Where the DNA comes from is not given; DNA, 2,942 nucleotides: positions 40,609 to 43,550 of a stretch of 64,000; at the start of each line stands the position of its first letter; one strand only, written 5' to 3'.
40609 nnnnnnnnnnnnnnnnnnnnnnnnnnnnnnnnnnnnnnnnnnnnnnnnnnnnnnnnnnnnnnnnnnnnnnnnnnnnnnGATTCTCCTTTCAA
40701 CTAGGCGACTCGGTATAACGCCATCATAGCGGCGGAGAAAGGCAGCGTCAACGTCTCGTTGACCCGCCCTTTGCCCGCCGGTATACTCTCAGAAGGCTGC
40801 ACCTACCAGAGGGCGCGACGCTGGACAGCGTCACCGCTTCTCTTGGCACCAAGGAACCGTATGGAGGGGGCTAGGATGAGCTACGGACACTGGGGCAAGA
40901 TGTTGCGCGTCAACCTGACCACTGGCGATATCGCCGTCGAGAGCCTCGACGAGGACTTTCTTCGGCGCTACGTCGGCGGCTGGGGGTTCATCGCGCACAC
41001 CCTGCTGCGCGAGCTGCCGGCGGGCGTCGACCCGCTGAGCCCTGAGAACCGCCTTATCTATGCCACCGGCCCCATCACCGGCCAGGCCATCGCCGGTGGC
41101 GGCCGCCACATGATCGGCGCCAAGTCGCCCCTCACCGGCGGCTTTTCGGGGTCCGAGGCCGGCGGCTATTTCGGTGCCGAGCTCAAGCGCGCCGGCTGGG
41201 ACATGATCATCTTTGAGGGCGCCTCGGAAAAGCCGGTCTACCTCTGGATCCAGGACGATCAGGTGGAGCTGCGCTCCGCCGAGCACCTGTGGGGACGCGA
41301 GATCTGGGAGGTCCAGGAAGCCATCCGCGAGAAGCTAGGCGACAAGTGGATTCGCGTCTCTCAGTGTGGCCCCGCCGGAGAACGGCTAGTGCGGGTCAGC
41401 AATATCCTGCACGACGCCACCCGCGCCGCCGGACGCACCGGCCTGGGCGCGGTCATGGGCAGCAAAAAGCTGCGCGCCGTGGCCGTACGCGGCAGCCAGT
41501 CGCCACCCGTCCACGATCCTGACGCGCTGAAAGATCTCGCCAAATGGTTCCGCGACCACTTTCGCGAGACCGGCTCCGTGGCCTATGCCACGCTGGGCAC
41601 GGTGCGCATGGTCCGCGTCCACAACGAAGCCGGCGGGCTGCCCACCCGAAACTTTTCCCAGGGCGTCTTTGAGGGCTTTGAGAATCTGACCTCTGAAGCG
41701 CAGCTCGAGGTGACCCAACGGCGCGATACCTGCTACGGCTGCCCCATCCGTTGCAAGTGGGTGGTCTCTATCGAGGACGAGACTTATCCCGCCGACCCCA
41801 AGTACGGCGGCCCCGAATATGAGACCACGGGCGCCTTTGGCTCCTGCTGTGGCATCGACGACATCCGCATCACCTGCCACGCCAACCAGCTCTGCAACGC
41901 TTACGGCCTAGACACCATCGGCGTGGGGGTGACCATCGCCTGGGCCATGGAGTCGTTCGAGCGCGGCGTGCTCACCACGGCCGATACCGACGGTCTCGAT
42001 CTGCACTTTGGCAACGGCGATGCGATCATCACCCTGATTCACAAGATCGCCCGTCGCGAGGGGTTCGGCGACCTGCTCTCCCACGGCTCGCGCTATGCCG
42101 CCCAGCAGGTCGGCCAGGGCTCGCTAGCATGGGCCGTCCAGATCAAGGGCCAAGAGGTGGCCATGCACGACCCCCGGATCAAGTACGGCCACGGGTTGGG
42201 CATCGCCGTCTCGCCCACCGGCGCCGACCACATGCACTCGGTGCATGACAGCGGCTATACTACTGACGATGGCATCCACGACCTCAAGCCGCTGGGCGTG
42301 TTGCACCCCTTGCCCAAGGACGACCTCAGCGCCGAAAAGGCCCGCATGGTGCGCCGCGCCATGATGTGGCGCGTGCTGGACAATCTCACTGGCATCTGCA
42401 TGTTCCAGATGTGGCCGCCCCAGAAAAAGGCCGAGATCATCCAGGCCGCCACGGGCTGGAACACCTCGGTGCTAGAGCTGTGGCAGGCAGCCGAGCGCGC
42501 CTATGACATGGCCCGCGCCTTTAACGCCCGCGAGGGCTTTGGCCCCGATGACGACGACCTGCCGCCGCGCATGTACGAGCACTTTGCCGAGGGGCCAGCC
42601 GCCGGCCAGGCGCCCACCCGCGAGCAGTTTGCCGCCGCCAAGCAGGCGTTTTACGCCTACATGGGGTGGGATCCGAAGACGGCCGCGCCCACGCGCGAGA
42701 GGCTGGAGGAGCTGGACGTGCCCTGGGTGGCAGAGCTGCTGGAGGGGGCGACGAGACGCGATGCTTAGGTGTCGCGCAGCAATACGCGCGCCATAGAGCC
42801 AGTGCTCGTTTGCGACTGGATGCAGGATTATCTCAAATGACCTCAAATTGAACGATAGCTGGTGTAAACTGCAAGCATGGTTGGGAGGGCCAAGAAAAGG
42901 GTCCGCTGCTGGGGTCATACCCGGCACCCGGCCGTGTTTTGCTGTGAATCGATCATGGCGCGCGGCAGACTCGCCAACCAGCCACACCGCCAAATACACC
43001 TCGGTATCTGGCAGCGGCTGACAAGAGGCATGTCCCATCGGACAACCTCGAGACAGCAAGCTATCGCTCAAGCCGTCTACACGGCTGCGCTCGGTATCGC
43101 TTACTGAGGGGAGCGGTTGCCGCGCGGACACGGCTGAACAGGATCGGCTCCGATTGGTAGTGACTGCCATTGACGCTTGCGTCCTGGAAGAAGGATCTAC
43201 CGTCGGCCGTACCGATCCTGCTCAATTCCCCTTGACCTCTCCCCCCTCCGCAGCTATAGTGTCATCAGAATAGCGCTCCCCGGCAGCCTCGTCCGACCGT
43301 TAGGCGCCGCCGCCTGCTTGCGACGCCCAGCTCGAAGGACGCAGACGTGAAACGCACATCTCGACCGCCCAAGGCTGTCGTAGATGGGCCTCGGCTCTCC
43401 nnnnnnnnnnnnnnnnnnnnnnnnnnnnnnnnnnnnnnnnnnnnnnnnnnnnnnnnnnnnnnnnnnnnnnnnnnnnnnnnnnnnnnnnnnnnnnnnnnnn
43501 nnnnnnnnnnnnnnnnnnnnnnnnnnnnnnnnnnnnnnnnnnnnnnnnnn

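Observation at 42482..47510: About 4.8 kb segment after the AOR stop is bracketed by a degraded second copy of the AOR 3' end (island-like insertion signature)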

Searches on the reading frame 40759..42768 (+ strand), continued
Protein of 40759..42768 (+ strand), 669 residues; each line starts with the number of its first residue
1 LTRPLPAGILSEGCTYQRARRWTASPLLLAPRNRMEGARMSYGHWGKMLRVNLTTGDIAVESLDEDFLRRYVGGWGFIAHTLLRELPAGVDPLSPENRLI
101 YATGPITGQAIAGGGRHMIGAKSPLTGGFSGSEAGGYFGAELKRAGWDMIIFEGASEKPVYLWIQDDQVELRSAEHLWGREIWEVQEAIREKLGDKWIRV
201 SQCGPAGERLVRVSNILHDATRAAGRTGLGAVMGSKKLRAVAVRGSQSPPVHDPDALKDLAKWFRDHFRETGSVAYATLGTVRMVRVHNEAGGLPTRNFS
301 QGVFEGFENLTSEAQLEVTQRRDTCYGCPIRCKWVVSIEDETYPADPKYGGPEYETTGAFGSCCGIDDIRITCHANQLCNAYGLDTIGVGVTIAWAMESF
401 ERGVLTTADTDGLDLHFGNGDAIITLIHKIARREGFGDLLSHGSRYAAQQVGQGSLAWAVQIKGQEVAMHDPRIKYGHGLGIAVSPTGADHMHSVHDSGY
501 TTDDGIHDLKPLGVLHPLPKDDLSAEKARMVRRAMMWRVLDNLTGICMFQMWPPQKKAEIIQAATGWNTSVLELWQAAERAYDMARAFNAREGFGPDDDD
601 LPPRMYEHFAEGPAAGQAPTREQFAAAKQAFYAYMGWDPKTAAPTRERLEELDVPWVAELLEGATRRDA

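Call 75: find_encoding_contigs(protein=P0131, flank=10000, max_places=6)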
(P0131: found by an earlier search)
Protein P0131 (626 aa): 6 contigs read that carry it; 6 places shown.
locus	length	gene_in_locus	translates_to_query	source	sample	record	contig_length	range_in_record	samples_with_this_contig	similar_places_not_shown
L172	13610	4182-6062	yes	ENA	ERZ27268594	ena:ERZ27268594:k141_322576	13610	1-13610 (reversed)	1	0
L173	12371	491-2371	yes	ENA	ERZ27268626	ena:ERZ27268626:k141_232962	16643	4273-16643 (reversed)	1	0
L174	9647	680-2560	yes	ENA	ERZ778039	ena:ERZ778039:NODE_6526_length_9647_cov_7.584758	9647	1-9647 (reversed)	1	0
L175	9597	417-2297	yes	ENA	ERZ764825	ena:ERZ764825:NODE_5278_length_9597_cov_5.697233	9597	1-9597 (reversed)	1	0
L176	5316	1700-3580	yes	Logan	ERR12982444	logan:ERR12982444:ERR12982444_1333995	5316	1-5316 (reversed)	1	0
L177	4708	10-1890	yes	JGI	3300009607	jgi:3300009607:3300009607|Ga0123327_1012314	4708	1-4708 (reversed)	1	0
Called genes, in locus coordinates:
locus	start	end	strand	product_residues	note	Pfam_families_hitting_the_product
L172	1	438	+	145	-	?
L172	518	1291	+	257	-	PF00121:TIM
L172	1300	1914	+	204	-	PF00300:His_Phos_1 (weak)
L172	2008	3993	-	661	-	PF14871:GHL6, PF08532:Glyco_hydro_42M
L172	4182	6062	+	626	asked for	PF02730:AFOR_N, PF01314:AFOR_C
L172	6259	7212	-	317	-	PF13249:SQHop_cyclase_N (faint)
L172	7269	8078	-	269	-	PF04909:Amidohydro_2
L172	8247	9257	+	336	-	PF08240:ADH_N, PF00107:ADH_zinc_N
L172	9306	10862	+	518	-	PF00884:Sulfatase, PF01663:Phosphodiest (weak), PF16347:SGSH_C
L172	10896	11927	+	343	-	PF01208:URO-D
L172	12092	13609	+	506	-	?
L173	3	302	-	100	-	?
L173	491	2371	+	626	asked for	PF02730:AFOR_N, PF01314:AFOR_C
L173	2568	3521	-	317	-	PF13249:SQHop_cyclase_N (faint)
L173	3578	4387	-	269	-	PF04909:Amidohydro_2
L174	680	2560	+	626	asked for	PF02730:AFOR_N, PF01314:AFOR_C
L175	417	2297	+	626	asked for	PF02730:AFOR_N, PF01314:AFOR_C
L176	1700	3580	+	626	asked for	PF02730:AFOR_N, PF01314:AFOR_C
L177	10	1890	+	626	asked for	PF02730:AFOR_N, PF01314:AFOR_C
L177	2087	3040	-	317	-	PF13249:SQHop_cyclase_N (faint)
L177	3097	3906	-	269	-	PF04909:Amidohydro_2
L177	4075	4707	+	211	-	?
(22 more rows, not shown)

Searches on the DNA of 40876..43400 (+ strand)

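Call 58: search_rna_families(source=window, start=42600, end=43400, threshold=evalue, max_evalue=1)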
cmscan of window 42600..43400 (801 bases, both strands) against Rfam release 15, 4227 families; matches with E-value up to 1: 1.
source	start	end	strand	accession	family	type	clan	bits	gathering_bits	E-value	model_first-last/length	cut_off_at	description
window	42878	42934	+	RF02915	DUF3800-VI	Cis-reg;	-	32.4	35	0.00013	1-52/52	no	DUF3800-VI RNA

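Call 60: search_rna_families(sources=[L166, L081], threshold=evalue, max_evalue=0.1, show_alignments=3)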
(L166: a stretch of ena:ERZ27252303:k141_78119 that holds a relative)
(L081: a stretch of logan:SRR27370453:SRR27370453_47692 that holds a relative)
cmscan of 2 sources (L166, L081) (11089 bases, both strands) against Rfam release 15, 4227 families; matches with E-value up to 0.1: 2.
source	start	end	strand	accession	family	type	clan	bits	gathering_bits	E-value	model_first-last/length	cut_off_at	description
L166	5535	5591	+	RF02915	DUF3800-VI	Cis-reg;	-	34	35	0.00062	1-52/52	no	DUF3800-VI RNA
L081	180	236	+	RF02915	DUF3800-VI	Cis-reg;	-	29.6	35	0.0095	1-52/52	no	DUF3800-VI RNA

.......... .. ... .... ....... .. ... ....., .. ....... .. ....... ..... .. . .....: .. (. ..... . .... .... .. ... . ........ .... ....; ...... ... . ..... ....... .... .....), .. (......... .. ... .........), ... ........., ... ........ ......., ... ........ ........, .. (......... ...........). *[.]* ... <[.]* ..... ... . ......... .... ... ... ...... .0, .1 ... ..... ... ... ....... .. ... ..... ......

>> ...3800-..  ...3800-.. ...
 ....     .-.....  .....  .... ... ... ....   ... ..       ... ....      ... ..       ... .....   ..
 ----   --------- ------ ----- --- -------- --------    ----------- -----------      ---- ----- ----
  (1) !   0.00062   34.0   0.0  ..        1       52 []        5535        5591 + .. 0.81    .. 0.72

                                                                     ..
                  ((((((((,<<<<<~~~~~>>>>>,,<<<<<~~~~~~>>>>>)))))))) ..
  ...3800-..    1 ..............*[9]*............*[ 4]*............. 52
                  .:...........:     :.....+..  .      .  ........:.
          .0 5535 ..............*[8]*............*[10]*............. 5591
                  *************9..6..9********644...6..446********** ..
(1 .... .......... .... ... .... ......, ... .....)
